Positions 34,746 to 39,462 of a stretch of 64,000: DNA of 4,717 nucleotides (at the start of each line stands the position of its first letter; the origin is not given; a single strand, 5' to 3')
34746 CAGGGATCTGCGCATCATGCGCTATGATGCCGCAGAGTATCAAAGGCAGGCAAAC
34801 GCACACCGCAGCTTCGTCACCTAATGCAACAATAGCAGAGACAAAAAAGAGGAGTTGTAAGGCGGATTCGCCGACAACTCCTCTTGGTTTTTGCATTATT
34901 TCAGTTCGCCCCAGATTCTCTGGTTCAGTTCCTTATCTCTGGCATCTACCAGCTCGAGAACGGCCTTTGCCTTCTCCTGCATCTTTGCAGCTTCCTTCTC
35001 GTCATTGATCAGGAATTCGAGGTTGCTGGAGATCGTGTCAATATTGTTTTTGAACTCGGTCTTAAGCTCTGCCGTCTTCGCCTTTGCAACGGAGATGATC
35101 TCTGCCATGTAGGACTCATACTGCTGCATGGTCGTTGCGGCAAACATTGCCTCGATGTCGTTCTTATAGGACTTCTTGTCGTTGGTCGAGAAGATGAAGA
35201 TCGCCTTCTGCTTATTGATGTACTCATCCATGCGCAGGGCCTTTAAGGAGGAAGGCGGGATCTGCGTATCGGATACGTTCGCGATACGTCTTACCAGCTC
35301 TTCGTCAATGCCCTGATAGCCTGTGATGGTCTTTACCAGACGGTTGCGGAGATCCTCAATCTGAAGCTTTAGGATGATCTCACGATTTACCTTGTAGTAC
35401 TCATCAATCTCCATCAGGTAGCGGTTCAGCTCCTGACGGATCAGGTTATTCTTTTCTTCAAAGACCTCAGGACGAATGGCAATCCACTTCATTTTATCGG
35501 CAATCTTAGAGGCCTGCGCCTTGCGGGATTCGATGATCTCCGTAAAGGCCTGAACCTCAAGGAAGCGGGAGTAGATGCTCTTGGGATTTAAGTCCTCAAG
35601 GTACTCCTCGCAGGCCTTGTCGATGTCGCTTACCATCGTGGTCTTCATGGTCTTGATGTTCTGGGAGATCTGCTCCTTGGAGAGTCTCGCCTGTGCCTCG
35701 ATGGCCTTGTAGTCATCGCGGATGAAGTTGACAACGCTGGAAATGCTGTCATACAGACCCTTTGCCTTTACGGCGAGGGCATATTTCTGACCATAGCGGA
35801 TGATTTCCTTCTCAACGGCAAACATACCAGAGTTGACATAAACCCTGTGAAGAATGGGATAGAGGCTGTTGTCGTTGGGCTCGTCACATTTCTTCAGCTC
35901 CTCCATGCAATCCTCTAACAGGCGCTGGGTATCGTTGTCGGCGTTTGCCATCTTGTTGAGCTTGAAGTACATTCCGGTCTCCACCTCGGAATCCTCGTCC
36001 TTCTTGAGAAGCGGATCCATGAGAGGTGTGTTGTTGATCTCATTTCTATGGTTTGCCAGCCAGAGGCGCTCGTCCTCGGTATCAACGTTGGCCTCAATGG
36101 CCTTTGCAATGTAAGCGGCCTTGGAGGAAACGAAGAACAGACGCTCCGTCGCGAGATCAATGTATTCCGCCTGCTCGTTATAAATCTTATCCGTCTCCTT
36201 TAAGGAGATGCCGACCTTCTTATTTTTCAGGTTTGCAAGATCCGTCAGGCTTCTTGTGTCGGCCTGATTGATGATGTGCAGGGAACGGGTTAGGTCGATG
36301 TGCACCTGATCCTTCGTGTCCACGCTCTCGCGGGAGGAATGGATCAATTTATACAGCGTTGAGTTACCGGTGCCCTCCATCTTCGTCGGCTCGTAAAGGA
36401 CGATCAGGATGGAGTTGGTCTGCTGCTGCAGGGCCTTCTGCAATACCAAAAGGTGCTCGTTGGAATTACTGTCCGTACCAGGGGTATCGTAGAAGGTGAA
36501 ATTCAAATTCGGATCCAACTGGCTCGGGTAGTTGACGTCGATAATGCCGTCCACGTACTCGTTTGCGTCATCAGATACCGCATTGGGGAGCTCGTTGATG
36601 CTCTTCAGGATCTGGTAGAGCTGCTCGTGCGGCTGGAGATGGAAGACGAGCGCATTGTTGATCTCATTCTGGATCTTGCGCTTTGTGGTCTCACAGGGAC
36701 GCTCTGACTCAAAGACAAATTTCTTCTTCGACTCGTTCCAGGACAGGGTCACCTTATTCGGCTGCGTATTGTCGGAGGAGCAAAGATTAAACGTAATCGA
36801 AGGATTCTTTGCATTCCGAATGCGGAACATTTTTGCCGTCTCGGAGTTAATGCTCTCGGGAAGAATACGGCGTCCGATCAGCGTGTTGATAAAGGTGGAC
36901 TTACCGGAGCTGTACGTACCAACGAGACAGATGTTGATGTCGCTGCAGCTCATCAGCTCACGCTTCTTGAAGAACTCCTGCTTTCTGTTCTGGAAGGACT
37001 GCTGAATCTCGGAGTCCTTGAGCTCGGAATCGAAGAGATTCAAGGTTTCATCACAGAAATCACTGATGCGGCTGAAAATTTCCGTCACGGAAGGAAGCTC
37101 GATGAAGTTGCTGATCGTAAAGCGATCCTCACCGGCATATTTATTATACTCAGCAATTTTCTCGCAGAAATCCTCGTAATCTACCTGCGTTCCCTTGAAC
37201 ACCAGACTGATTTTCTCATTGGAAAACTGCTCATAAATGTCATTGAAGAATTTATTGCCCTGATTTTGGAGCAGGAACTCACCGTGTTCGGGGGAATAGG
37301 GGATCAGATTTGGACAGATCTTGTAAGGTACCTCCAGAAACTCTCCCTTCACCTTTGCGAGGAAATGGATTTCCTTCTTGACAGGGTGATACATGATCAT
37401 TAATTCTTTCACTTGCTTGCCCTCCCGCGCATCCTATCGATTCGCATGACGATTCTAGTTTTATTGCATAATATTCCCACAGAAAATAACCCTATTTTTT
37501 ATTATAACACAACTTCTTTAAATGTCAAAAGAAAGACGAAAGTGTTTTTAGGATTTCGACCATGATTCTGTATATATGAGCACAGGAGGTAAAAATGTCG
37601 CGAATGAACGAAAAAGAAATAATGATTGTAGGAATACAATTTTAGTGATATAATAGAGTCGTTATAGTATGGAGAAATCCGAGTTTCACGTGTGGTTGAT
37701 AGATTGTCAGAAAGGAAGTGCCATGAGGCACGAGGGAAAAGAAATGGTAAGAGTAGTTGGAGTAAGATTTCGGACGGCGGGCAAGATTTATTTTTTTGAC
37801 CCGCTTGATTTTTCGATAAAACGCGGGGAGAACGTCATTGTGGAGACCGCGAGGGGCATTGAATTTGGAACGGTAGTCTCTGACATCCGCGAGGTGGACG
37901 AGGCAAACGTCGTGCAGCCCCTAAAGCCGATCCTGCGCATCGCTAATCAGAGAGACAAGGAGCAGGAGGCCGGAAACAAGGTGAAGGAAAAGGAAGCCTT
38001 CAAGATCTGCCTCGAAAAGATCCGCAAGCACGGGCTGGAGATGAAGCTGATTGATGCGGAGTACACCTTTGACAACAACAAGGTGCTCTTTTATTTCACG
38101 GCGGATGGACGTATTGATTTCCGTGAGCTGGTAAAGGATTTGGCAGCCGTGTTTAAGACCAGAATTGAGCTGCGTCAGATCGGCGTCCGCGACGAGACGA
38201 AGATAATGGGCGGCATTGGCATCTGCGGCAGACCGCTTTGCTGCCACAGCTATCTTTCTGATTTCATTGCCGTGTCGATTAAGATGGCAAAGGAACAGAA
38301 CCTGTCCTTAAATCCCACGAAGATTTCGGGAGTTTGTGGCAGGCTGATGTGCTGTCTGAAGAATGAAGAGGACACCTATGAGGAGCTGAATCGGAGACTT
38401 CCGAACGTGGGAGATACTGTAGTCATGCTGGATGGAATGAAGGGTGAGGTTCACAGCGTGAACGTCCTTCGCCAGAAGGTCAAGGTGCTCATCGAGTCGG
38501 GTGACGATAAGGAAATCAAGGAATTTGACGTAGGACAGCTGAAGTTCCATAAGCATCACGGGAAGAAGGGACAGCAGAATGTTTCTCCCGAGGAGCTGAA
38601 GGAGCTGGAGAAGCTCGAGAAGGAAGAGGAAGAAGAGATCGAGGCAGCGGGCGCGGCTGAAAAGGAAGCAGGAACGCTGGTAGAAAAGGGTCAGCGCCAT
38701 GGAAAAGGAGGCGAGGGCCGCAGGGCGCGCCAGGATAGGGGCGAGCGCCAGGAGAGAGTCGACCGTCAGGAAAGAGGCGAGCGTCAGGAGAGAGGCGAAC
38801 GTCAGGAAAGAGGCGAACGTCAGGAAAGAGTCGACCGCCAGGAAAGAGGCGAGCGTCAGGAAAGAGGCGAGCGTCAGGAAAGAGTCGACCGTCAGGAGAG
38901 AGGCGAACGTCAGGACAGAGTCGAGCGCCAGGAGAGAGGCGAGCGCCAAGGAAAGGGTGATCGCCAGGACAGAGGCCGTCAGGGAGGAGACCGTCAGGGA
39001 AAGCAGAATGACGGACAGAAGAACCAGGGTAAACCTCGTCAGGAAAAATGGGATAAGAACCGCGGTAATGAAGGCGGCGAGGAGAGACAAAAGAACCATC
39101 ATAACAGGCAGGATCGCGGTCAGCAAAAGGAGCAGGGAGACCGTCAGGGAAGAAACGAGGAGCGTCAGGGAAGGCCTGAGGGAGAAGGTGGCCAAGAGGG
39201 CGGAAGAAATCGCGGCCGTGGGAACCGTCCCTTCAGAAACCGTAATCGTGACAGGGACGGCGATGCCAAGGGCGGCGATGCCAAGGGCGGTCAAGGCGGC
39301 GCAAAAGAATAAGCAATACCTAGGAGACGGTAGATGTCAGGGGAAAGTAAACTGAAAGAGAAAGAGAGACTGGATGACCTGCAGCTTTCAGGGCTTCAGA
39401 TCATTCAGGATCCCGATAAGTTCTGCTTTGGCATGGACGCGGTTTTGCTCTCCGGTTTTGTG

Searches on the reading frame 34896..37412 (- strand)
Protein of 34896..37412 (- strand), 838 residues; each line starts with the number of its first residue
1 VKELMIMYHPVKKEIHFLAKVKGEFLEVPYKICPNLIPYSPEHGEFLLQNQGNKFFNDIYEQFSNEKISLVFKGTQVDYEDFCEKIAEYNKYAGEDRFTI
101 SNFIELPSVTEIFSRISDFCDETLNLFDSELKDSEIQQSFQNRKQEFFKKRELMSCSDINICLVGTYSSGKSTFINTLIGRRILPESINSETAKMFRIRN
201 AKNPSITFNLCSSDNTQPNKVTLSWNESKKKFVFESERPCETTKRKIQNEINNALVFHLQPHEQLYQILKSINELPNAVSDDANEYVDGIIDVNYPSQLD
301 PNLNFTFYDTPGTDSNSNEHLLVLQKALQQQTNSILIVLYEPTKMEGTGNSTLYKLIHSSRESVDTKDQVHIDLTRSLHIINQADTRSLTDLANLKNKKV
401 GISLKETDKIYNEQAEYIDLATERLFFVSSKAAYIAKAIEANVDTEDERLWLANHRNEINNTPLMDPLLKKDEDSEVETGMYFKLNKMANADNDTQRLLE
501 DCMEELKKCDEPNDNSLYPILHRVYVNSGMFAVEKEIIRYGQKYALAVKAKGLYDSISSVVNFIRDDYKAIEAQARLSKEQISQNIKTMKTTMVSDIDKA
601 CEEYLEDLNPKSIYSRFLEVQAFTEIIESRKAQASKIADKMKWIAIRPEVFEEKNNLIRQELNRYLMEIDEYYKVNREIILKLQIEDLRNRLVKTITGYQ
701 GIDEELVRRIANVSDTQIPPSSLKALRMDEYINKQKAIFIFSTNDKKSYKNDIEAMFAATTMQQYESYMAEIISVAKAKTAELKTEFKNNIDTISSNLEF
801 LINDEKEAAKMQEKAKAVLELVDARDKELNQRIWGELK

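Call 93: search_protein_families(library=pfam, proteins=[window:34896-37412:-], max_evalue=0.001)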
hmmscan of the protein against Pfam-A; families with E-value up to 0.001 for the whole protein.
window:34896-37412:- (838 aa): 2 families
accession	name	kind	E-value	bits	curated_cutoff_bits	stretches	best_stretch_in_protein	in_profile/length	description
PF00350.29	Dynamin_N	-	4.5e-19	69.5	27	1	161-357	1-154/168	Dynamin family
PF01926.29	MMR_HSR1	-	2.8e-06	27.8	21.9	0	161-195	2-36/113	50S ribosome-binding GTPase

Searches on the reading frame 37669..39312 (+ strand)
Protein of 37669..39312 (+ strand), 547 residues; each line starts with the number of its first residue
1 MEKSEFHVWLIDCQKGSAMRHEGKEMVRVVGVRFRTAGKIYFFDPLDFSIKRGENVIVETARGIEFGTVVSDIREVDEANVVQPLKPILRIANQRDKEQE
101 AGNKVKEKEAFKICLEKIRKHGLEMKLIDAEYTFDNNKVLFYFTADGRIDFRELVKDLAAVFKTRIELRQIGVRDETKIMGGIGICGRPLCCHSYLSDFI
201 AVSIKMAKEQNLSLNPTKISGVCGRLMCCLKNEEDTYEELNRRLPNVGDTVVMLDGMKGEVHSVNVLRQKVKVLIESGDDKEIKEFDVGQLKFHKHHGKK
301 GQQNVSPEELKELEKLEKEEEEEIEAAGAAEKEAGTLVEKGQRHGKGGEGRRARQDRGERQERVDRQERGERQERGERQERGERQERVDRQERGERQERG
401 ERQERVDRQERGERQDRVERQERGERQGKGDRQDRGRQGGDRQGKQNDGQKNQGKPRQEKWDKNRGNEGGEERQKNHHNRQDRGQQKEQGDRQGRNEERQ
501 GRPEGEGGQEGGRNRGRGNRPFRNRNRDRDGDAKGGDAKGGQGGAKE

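Call 93: search_protein_families(library=pfam, proteins=[window:37669-39312:+], max_evalue=0.001)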
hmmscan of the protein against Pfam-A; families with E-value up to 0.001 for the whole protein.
window:37669-39312:+ (547 aa): 1 family
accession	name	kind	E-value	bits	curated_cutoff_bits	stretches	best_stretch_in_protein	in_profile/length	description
PF04468.17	PSP1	-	1.5e-37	128.2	27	1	86-171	1-86/86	PSP1 C-terminal conserved region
